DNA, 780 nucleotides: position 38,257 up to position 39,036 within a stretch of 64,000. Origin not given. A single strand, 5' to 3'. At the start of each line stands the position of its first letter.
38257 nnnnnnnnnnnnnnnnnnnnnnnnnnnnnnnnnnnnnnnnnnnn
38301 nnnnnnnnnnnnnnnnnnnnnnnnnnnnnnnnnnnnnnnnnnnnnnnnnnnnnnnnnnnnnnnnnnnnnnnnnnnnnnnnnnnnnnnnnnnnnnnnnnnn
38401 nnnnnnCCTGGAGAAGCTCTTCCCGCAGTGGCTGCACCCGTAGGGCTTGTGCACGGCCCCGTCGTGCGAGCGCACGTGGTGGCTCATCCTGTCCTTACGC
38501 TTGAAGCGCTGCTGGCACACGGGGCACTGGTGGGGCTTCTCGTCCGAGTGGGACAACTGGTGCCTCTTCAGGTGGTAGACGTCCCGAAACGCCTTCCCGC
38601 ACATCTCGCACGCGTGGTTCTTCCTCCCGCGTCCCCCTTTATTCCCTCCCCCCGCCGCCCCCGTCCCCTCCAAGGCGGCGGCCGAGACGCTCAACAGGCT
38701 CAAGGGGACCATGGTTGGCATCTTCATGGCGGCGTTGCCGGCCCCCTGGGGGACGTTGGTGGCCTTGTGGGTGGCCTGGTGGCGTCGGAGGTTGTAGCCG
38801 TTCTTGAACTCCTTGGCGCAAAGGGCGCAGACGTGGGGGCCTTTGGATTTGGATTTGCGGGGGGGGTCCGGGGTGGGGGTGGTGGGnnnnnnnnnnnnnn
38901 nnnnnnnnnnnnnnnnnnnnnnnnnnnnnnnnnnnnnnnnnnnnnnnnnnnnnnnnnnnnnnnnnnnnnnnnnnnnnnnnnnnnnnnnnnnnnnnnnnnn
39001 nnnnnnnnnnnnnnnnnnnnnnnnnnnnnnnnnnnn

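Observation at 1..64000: Window-wide G-quadruplex / i-motif potential: nearly every satellite has GGGG (or CCCC) tracts every 3-8 nt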

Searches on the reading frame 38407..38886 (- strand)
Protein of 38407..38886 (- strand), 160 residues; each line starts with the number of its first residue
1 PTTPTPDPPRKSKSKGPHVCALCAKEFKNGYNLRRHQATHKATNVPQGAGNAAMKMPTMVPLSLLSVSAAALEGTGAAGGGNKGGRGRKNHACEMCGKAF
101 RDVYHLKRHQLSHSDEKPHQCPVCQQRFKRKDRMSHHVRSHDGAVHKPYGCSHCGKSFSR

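Call 21: find_homologous_proteins(query=window:38407-38886:-, max_evalue=1e-30)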
Query seq(160 aa) (160 aa): 83 proteins with E <= 1e-30 among 173 candidates.
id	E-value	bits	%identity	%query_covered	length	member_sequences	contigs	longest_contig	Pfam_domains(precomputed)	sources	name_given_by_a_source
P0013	1.5e-64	235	70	94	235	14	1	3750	PF13894.13,PF13465.13,PF23228.2,PF00096.33,PF12171.15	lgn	-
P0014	1.0e-55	206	64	96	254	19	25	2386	PF13894.13,PF13465.13,PF00096.33,PF13912.13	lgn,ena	-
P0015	3.9e-53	198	62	91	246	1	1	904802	PF23118.3,PF13894.13,PF13465.13,PF00096.33,PF12171.15,PF12874.14,PF13912.13,PF21816.4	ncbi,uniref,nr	ncbi:myc-associated zinc finger protein [Catharus ustulatus]|uniref:myc-associated zinc finger prote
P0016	5.0e-53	198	59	99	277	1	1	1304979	PF23118.3,PF13894.13,PF13465.13,PF00096.33,PF12874.14,PF13912.13,PF21816.4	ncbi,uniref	ncbi:myc-associated zinc finger protein [Cinclus cinclus]|uniref:myc-associated zinc finger protein 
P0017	1.8e-51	193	59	99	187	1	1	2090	PF13894.13,PF13465.13,PF00096.33,PF12171.15,PF13912.13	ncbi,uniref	ncbi:myc-associated zinc finger protein-like, partial [Neopelma chrysocephalum]|uniref:myc-associate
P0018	2.5e-51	192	75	67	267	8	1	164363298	PF13894.13,PF13465.13,PF00096.33,PF12171.15,PF12874.14,PF13912.13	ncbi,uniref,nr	ncbi:hypothetical protein KIL84_006658 [Mauremys mutica]|uniref:C2H2-type domain-containing protein 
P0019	2.0e-50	189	58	99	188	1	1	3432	PF13894.13,PF13465.13,PF00096.33,PF12171.15,PF13912.13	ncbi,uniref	ncbi:myc-associated zinc finger protein-like, partial [Corapipo altera]|uniref:myc-associated zinc f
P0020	7.7e-50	187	78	67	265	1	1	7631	PF13894.13,PF13465.13,PF04505.18,PF00096.33,PF12874.14,PF13912.13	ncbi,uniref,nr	ncbi:myc-associated zinc finger protein isoform A [Alligator mississippiensis]|uniref:Myc-associated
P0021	1.1e-49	187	71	67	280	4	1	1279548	PF13894.13,PF13465.13,PF00096.33,PF12171.15,PF12874.14,PF13912.13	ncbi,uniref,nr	ncbi:myc-associated zinc finger protein [Herpailurus yagouaroundi]|uniref:myc-associated zinc finger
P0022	1.3e-49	187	50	98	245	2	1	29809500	PF13894.13,PF13465.13,PF00096.33,PF12171.15,PF13912.13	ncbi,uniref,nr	ncbi:hypothetical protein AALO_G00284160 [Alosa alosa]|uniref:C2H2-type domain-containing protein n=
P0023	2.0e-49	186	62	93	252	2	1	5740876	PF13894.13,PF13465.13,PF05605.19,PF00096.33,PF12874.14,PF13912.13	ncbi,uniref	ncbi:myc-associated zinc finger protein [Taeniopygia guttata]|uniref:myc-associated zinc finger prot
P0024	1.6e-48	183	75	67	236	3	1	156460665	PF13894.13,PF13465.13,PF00096.33,PF12874.14,PF13912.13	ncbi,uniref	ncbi:myc-associated zinc finger protein isoform X2 [Chelonoidis abingdonii]|uniref:MYC associated zi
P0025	4.7e-45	172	47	97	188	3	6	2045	PF13894.13,PF13465.13,PF23228.2,PF00096.33,PF12171.15,PF13912.13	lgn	-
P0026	1.6e-44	170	70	67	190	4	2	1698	PF13894.13,PF13465.13,PF00096.33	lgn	-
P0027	2.1e-44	170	52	78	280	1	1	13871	PF13894.13,PF13465.13,PF00096.33,PF12171.15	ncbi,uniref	ncbi:myc-associated zinc finger protein-like [Scomber scombrus]|uniref:Myc-associated zinc finger pr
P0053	1.2e-36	144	92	41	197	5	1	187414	PF13894.13,PF13465.13,PF00096.33,PF13912.13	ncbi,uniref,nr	ncbi:myc-associated zinc finger protein [Alligator sinensis]|uniref:Myc-associated zinc finger prote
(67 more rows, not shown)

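Call 22: find_encoding_contigs(protein=P0023, flank=10000, max_places=2)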
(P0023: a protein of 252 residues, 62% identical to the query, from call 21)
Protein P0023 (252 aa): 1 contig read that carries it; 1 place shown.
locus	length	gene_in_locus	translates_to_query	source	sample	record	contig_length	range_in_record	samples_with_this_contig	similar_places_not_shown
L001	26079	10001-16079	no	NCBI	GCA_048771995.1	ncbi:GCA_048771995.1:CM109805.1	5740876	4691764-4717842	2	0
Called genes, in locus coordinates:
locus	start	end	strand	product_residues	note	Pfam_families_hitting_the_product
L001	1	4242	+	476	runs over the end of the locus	PF01619:Pro_dh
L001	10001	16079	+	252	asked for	PF05605:zf-Di19 (faint), PF12874:zf-met (faint), PF13894:zf-C2H2_4 (faint), PF13912:zf-C2H2_6 (faint), PF13465:zf-H2C2_2 (weak), PF00096:zf-C2H2 (weak)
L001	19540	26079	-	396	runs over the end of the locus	PF02487:CLN3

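Call 23: find_encoding_contigs(protein=P0016, flank=10000, max_places=2)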
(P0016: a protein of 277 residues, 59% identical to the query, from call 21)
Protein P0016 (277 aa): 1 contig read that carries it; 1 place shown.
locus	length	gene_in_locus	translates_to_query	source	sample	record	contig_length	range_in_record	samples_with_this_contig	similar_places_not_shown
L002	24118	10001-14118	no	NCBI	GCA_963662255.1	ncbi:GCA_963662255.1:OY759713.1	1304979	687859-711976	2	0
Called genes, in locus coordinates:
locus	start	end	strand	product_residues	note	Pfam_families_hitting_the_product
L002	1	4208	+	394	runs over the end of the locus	PF01619:Pro_dh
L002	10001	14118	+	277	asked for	PF12874:zf-met (faint), PF13894:zf-C2H2_4 (faint), PF13912:zf-C2H2_6 (faint), PF21816:Zap1_zf1 (faint), PF13465:zf-H2C2_2 (weak), PF23118:zf-C2H2_STOP2_C (faint), PF00096:zf-C2H2 (weak)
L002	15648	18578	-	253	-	PF01541:GIY-YIG, PF21202:SLX1_C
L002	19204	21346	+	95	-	PF01722:BolA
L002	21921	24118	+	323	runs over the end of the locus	PF03009:GDPD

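Call 24: find_encoding_contigs(protein=P0018, flank=10000, max_places=2)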
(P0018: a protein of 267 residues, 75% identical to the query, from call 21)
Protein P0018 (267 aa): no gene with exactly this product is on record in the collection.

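Call 25: find_encoding_contigs(protein=P0013, flank=10000, max_places=3)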
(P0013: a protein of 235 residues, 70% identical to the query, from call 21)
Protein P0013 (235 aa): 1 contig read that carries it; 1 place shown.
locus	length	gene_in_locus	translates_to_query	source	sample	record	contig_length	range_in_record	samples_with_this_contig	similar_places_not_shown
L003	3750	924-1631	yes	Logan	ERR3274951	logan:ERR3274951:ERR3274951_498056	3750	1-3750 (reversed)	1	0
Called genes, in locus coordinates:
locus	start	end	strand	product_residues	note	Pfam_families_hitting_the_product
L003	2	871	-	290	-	?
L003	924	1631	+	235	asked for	PF23228:zf_PCFS4 (faint), PF00096:zf-C2H2 (faint), PF12171:zf-C2H2_jaz (faint), PF13894:zf-C2H2_4 (faint), PF13465:zf-H2C2_2 (weak)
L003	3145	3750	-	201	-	?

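Call 26: find_encoding_contigs(protein=P0024, flank=10000, max_places=1)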
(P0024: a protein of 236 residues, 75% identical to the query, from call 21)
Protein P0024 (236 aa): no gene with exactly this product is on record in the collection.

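Call 27: find_encoding_contigs(protein=P0053, flank=10000, max_places=1)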
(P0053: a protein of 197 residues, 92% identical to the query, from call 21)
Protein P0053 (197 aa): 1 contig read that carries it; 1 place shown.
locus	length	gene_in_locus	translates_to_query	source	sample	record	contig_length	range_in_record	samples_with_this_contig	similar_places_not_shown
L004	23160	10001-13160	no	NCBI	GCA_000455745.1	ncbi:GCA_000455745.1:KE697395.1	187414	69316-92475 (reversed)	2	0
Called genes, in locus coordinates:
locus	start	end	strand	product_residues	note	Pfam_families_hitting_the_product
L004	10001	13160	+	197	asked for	PF13894:zf-C2H2_4 (faint), PF13912:zf-C2H2_6 (faint), PF13465:zf-H2C2_2, PF00096:zf-C2H2 (weak), PF13465:zf-H2C2_2 (weak)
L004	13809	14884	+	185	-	-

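Call 28: find_encoding_contigs(protein=P0021, flank=10000, max_places=1)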
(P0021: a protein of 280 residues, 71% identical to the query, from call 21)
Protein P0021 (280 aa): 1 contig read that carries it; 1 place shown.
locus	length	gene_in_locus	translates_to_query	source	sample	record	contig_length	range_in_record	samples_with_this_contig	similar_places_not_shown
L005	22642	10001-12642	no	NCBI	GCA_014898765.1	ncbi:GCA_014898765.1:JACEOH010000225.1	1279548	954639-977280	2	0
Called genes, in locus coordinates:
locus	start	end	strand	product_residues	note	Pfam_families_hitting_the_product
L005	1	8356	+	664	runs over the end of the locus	PF16796:Microtub_bd, PF00225:Kinesin, PF12836:HHH_3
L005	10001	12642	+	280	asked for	PF12171:zf-C2H2_jaz (faint), PF12874:zf-met (faint), PF13894:zf-C2H2_4 (faint), PF13912:zf-C2H2_6 (faint), PF13465:zf-H2C2_2 (weak), PF00096:zf-C2H2 (weak), PF13465:zf-H2C2_2 (weak)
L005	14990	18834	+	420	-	PF04505:CD225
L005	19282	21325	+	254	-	PF15364:PAXIP1_C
